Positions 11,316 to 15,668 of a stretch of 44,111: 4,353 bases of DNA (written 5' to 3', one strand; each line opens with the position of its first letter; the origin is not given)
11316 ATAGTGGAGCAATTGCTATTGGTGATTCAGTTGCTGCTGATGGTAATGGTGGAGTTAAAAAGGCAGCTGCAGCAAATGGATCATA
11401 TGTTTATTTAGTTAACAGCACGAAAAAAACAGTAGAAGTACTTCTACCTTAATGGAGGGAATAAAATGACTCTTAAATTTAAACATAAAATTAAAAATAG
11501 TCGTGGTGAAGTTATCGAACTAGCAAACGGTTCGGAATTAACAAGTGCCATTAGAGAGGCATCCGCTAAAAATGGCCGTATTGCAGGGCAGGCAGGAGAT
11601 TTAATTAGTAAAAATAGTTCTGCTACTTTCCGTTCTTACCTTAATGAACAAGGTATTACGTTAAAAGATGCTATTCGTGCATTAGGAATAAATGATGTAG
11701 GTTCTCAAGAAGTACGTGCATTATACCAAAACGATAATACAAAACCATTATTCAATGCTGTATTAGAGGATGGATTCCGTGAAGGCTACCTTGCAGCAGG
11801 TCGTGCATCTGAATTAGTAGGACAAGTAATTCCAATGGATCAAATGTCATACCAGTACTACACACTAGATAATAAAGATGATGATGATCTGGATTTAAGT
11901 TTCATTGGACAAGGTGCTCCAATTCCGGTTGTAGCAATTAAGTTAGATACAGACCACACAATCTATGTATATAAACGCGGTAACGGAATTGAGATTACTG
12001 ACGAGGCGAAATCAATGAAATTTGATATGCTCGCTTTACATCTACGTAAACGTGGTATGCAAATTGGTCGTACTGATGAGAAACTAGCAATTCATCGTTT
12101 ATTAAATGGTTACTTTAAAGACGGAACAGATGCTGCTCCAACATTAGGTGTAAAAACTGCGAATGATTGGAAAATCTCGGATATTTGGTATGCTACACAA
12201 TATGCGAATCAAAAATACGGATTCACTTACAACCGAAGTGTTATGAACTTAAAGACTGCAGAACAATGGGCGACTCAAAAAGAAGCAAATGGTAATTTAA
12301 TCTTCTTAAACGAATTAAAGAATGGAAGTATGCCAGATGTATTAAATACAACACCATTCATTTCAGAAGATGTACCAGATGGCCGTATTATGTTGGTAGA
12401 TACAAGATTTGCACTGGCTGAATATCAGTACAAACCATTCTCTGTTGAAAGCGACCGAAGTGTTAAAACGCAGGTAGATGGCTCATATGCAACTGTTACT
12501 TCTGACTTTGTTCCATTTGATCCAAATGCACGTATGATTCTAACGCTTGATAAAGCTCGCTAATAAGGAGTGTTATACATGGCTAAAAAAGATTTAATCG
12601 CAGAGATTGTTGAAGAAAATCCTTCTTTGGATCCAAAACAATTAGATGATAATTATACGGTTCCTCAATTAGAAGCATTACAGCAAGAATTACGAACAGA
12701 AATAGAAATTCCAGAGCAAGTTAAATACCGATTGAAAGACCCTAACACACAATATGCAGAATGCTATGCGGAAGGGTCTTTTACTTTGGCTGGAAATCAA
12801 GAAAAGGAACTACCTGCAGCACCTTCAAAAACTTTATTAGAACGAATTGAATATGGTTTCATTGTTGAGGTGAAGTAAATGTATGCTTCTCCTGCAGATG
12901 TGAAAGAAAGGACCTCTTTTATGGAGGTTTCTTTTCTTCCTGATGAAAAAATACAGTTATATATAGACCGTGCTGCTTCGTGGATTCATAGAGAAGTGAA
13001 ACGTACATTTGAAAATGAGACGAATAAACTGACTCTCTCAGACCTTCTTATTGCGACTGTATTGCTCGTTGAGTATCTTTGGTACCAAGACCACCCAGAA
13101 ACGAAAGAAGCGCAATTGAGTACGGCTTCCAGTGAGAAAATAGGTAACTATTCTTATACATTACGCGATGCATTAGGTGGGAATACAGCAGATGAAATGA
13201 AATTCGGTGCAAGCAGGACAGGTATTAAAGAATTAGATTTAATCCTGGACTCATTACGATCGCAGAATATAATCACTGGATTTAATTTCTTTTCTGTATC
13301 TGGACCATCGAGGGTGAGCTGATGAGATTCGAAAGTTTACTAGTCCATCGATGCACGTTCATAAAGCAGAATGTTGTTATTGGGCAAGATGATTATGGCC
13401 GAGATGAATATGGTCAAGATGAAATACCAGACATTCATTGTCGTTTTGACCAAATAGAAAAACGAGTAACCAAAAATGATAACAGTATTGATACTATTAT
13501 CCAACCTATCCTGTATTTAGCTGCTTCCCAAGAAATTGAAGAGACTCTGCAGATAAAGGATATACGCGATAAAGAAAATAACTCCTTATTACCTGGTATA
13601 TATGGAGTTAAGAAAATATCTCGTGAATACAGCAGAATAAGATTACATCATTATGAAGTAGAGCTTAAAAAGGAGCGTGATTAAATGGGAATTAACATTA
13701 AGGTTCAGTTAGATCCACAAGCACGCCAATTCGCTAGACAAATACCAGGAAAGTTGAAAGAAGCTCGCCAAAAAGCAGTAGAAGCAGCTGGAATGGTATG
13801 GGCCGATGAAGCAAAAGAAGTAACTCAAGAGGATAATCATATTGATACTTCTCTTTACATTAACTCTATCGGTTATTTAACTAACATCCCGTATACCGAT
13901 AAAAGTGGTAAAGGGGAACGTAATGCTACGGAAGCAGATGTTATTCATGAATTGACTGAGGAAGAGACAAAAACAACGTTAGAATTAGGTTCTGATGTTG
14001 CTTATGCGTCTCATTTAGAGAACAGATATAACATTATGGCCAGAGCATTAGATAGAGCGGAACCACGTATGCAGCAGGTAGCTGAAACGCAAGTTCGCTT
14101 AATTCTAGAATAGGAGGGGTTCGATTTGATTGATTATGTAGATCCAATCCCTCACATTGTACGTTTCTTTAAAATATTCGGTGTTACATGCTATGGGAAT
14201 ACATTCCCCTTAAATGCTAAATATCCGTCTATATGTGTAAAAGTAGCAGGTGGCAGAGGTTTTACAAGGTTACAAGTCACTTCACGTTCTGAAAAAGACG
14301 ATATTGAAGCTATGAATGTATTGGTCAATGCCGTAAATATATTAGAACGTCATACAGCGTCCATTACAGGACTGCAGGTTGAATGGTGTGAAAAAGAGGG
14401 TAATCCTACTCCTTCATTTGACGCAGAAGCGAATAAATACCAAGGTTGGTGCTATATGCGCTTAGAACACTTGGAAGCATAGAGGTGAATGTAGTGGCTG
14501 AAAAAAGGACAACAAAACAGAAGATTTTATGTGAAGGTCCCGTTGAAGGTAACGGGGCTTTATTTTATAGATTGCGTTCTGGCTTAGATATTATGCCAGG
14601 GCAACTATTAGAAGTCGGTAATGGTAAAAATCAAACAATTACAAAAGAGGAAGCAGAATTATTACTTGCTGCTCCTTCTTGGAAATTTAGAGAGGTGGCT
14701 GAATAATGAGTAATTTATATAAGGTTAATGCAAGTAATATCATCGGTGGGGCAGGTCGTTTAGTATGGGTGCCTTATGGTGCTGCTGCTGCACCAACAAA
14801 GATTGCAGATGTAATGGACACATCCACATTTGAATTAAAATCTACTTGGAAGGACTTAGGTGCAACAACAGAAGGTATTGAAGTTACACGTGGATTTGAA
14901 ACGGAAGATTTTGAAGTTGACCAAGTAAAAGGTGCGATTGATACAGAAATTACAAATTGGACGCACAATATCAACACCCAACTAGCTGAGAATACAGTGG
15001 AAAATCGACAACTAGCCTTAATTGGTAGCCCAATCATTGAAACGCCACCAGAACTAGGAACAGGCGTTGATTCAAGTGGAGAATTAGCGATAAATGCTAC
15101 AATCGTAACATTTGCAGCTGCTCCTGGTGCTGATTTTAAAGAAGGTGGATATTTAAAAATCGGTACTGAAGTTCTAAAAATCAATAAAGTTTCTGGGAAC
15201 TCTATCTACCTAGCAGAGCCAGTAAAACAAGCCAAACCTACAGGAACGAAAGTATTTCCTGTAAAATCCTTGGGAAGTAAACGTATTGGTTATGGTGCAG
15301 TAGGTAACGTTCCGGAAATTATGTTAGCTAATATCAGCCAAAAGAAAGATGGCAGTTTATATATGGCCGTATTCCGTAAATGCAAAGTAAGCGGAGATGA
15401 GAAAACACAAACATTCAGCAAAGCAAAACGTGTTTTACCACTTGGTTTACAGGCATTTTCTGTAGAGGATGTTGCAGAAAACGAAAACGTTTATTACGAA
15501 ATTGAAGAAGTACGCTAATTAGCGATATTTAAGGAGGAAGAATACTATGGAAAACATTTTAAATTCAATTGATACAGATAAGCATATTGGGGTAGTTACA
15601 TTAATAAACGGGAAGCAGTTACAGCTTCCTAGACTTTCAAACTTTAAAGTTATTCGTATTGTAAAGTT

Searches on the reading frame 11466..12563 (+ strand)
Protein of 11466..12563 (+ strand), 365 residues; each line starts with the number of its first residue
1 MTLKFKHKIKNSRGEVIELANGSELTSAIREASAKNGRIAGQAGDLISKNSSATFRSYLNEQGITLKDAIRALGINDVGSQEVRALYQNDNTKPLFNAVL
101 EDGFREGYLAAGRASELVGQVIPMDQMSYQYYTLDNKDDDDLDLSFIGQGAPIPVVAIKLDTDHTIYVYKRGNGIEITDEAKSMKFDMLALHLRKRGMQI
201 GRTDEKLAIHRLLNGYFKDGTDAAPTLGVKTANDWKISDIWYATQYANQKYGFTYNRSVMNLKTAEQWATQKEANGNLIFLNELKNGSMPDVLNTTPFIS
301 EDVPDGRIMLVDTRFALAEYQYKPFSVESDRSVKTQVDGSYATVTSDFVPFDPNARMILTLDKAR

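Call 61: search_protein_families(library=pfam, proteins=[window:11466-12563:+], max_evalue=0.001)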
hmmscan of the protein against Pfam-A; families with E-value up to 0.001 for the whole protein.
window:11466-12563:+ (365 aa): 1 family
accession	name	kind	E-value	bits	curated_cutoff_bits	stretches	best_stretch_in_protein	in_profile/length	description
PF25209.1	Phage_capsid_4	-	9.2e-09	36.4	27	1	111-338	27-237/262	Phage capsid protein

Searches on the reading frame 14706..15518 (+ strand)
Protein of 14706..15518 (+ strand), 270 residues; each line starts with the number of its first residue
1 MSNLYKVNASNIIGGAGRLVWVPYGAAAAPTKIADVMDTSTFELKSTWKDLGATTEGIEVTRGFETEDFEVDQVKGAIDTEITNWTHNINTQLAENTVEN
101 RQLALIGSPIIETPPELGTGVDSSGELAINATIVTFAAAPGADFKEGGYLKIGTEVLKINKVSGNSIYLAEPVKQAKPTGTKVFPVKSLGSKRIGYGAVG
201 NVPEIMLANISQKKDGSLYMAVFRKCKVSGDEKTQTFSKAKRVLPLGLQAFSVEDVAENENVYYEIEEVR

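Call 61: search_protein_families(library=pfam, proteins=[window:14706-15518:+], max_evalue=0.001)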
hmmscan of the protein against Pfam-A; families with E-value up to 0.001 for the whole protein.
window:14706-15518:+ (270 aa): 1 family
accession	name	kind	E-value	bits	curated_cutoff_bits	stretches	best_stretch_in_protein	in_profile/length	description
PF25681.1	Phage_TTP_17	-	3.4e-05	24.1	27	1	11-74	8-68/190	Phage tail tube protein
